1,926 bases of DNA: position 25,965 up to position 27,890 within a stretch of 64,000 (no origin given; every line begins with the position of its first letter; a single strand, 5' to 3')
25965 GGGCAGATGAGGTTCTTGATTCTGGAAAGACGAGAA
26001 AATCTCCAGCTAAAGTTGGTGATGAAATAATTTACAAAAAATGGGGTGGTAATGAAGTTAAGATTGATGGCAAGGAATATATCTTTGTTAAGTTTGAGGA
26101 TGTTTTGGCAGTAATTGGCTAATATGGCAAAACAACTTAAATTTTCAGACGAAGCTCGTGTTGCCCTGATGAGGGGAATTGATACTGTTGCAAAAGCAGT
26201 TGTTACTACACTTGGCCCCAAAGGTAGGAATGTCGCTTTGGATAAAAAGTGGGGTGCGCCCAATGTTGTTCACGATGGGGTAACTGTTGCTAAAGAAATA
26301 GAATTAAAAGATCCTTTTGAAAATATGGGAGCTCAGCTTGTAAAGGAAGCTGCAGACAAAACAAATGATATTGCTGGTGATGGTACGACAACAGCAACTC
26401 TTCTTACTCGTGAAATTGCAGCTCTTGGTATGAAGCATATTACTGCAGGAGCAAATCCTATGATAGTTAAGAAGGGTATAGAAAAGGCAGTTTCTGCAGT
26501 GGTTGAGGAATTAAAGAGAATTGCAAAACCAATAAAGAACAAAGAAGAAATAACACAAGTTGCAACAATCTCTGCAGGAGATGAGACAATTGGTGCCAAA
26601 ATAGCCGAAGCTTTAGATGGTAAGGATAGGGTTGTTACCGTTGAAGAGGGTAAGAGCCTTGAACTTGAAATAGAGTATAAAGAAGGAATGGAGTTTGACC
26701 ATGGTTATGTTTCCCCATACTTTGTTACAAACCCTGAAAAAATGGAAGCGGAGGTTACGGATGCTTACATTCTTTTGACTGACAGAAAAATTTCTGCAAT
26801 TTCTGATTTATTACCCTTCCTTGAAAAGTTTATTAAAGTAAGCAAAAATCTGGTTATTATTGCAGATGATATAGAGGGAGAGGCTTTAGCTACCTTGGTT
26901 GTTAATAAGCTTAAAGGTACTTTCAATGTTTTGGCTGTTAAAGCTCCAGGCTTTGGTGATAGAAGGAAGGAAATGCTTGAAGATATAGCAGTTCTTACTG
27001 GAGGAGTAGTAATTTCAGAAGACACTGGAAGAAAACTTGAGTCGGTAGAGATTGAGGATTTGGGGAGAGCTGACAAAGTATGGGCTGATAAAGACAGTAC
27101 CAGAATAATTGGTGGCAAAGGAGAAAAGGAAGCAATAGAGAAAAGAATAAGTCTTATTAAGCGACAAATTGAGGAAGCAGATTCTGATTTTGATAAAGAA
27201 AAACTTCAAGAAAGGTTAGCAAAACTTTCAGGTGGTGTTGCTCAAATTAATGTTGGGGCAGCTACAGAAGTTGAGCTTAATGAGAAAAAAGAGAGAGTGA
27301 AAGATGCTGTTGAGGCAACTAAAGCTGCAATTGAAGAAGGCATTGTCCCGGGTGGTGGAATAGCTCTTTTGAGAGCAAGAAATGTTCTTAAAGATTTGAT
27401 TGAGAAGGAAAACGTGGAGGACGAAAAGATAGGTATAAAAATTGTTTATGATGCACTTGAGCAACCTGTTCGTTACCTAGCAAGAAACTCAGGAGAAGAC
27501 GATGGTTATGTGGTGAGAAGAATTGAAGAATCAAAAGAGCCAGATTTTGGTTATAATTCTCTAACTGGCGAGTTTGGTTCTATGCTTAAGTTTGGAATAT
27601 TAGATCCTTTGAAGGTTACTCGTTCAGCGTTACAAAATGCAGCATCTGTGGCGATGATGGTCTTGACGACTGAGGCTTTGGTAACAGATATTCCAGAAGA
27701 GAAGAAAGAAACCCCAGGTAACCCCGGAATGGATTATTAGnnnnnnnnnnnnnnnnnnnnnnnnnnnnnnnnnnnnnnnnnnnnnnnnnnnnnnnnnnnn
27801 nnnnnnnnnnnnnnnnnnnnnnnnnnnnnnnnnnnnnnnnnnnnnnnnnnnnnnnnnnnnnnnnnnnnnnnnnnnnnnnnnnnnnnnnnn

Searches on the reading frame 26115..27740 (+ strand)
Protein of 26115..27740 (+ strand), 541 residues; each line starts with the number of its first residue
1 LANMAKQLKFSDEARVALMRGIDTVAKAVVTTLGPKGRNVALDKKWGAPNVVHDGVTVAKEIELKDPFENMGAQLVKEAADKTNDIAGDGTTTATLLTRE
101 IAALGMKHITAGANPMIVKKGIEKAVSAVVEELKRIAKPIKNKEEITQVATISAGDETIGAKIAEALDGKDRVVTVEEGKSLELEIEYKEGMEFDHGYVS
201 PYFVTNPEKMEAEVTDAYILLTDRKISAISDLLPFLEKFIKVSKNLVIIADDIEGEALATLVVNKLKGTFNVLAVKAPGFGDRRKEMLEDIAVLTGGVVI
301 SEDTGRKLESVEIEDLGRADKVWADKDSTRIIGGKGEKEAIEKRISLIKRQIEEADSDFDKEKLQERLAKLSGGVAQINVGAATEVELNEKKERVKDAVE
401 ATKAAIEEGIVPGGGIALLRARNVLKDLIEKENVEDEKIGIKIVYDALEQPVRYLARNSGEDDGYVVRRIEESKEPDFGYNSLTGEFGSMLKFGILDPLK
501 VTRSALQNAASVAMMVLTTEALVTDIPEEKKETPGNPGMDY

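Call 9: search_protein_families(library=pfam, proteins=[window:26115-27740:+], max_evalue=0.01)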
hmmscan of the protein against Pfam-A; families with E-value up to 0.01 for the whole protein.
window:26115-27740:+ (541 aa): 1 family
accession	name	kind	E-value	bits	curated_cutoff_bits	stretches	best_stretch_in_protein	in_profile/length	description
PF00118.29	Cpn60_TCP1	-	8.7e-73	246.1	34.3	1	25-525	1-488/490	TCP-1/cpn60 chaperonin family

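Call 15: find_related_loci(query=window:26115-27740:+, collection=genome_contigs, flank=6000)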
Query window:26115-27740:+ (541 aa) in genome_contigs; peptide patterns used: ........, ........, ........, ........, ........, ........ (x = any residue, [..] = any of these).
600 stretches matched a pattern (row limit reached: there are more); 543 encode a relative of the query (tblastn E <= 1e-3); the best 80 are kept; 80 distinct loci.
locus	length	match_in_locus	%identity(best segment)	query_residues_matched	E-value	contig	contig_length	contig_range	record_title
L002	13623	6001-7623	79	4-541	0e+0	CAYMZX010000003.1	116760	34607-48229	MAG TPA_asm: uncultured Gammaproteobacteria bacterium isolate SRP231805_co4_134 genome assembly, contig: k141_188206, wh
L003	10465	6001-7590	81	3-532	0e+0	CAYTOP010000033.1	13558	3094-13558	MAG TPA_asm: uncultured Gammaproteobacteria bacterium isolate SRP050083_co1_427 genome assembly, contig: NODE_1997_lengt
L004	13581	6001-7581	79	4-530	0e+0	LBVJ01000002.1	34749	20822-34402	MAG: Candidatus Woesebacteria bacterium GW2011_GWA1_38_8 UT06_C0002, whole genome shotgun sequence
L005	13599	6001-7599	77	4-537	0e+0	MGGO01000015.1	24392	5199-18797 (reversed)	MAG: Candidatus Woesebacteria bacterium RIFCSPHIGHO2_01_FULL_44_10 rifcsphigho2_01_scaffold_3845, whole genome shotgun s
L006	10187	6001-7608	77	4-539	0e+0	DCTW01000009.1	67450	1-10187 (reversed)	MAG TPA_asm: Candidatus Woesebacteria bacterium UBA1430 UBA1430_contig_11775, whole genome shotgun sequence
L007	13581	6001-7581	78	4-530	0e+0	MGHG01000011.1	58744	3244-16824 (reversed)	MAG: Candidatus Woesebacteria bacterium RIFCSPLOWO2_01_FULL_39_23 rifcsplowo2_01_scaffold_465, whole genome shotgun sequ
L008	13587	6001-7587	77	4-532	0e+0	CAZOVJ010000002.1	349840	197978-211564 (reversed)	MAG TPA_asm: uncultured Gammaproteobacteria bacterium isolate SRP068000_co4_46 genome assembly, contig: NODE_5_length_34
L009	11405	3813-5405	77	4-534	0e+0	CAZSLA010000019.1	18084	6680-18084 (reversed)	MAG TPA_asm: uncultured Gammaproteobacteria bacterium isolate binchicken_co60_48 genome assembly, contig: NODE_4497_leng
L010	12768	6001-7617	77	3-541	0e+0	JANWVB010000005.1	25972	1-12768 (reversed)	MAG: Patescibacteria group bacterium isolate SKYG105 NODE_5_length_25972_cov_3.840162, whole genome shotgun sequence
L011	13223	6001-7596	76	3-531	0e+0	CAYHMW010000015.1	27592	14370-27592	MAG TPA_asm: uncultured Gammaproteobacteria bacterium isolate ERP119705_co13_486 genome assembly, contig: NODE_2115_leng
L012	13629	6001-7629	75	3-541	0e+0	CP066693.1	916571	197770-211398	MAG: Candidatus Woesebacteria bacterium isolate NC_groundwater_896_Pr1_S2p5_35_35 chromosome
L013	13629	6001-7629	76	4-541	0e+0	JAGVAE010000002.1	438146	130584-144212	MAG: Candidatus Woesebacteria bacterium isolate DeMMO6_57 c_000000045538, whole genome shotgun sequence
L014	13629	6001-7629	76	3-541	0e+0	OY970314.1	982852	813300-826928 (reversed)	MAG: Candidatus Woesebacteria bacterium isolate MFD01299.bin.c.5 genome assembly, chromosome: 1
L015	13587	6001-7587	75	4-532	0e+0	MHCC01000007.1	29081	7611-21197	MAG: Candidatus Blackburnbacteria bacterium RIFCSPLOWO2_01_FULL_40_20 rifcsplowo2_01_scaffold_2345, whole genome shotgun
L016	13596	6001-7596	76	1-532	0e+0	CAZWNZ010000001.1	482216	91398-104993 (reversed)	MAG TPA_asm: uncultured Gammaproteobacteria bacterium isolate SRP192927_co3_839 genome assembly, contig: NODE_2_length_4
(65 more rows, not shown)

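Call 76: list_cluster_members(proteins=[window:26124-27737:+, window:25820-26119:+, window:27737-28411:-])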
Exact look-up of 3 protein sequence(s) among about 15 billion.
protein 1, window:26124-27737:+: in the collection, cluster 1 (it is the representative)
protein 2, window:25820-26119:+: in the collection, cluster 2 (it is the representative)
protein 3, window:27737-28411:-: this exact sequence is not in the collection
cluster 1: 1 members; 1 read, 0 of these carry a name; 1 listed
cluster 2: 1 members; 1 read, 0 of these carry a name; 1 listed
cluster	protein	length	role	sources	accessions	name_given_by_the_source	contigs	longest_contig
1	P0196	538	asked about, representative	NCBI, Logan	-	-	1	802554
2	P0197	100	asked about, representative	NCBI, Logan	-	-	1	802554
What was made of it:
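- Tried and rejected: Cluster look-up of GroEL and GroES gave singletons (call 76).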

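Call 77: find_homologous_proteins(query=window:26124-27737:+, max_evalue=1e-250)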
Query window:26124-27737:+ (538 aa): 655 proteins with E <= 1e-250 among 8000 candidates; the best 120 are listed.
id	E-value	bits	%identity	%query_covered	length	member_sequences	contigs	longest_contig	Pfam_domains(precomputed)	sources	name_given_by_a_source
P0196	0.0e+0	1133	100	100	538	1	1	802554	PF00118.30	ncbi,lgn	-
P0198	0.0e+0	1097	97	100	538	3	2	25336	PF00118.30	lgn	-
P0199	0.0e+0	1097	96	100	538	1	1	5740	PF00118.30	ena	-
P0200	0.0e+0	1085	95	100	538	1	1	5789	PF00118.30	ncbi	-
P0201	0.0e+0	1067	94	100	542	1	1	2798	PF00118.30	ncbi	-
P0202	0.0e+0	1063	93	100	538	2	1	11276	PF00118.30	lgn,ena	-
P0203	0.0e+0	1043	91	100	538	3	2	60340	PF00118.30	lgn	-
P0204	0.0e+0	1040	91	100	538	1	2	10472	PF00118.30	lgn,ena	-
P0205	0.0e+0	1040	91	100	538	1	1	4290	PF00118.30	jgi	-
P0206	0.0e+0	1038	91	100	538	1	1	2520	PF00118.30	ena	-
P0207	0.0e+0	1036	90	100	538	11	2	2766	PF00118.30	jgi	-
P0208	0.0e+0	1030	89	100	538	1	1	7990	PF00118.30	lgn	-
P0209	0.0e+0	1028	89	100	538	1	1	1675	PF00118.30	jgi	jgi:chaperonin GroEL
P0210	0.0e+0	1027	89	100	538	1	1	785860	PF00118.30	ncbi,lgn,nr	ncbi:MAG: 60 kDa chaperonin 1 [Patescibacteria group bacterium]|nr:MAG: 60 kDa chaperonin 1 [Patesci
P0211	3.1e-296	1001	87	100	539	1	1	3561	PF00118.30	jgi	-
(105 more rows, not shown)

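Call 78: find_encoding_contigs(protein=P0199, flank=6000, max_places=2)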
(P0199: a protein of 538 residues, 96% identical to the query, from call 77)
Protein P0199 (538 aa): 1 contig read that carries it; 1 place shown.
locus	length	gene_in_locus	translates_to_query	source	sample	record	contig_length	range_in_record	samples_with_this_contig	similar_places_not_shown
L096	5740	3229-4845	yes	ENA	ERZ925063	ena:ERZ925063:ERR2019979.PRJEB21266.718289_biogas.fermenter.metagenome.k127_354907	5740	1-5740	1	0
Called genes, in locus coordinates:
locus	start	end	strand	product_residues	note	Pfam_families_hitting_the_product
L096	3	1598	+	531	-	?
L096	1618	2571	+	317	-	PF01546:Peptidase_M20, PF07687:M20_dimer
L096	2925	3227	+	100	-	PF00166:Cpn10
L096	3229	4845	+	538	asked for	PF00118:Cpn60_TCP1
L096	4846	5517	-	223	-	PF01551:Peptidase_M23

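Call 79: find_encoding_contigs(protein=P0202, flank=7000, max_places=2)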
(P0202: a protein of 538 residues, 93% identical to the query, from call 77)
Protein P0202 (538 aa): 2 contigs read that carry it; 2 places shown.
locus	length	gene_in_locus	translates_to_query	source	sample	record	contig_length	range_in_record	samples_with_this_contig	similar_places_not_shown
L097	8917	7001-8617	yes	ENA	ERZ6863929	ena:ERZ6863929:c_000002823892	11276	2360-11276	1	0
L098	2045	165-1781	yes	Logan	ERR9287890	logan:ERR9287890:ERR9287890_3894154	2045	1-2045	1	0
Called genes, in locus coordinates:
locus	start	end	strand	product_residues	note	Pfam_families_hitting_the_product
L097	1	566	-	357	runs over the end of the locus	PF00814:TsaD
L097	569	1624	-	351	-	PF01300:Sua5_yciO_yrdC, PF02367:TsaE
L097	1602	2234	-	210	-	PF09335:VTT_dom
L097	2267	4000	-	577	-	PF12229:PG_binding_4 (weak), PF04294:VanW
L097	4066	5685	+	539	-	PF01547:SBP_bac_1, PF13416:SBP_bac_8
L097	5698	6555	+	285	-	-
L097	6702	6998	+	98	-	PF00166:Cpn10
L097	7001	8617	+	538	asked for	PF00118:Cpn60_TCP1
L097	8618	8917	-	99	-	?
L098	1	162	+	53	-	?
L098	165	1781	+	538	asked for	PF00118:Cpn60_TCP1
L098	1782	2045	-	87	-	?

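Call 80: find_encoding_contigs(protein=P0203, flank=7000, max_places=2)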
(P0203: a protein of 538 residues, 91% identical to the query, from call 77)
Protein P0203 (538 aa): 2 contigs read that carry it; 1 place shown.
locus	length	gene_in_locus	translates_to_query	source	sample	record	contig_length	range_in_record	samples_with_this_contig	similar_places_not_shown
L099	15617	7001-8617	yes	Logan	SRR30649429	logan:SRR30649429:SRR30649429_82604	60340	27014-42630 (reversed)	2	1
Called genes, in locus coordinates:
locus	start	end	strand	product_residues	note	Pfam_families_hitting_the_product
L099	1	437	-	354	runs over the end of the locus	PF00814:TsaD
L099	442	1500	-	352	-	PF01300:Sua5_yciO_yrdC, PF02367:TsaE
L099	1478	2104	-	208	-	PF09335:VTT_dom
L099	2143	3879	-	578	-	PF12229:PG_binding_4, PF04294:VanW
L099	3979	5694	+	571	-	PF01547:SBP_bac_1, PF13416:SBP_bac_8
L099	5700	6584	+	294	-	-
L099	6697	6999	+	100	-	PF00166:Cpn10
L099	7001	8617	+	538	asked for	PF00118:Cpn60_TCP1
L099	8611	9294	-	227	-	PF01551:Peptidase_M23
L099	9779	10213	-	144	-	PF00011:HSP20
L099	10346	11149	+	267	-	PF08308:PEGA, PF08239:SH3_3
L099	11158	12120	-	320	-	PF01040:UbiA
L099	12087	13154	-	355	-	PF00953:Glycos_transf_4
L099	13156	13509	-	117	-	-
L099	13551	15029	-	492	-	PF27757:Competence-induced_Ccs4_N (faint)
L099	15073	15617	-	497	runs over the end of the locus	PF00535:Glycos_transf_2 (faint), PF13632:Glyco_trans_2_3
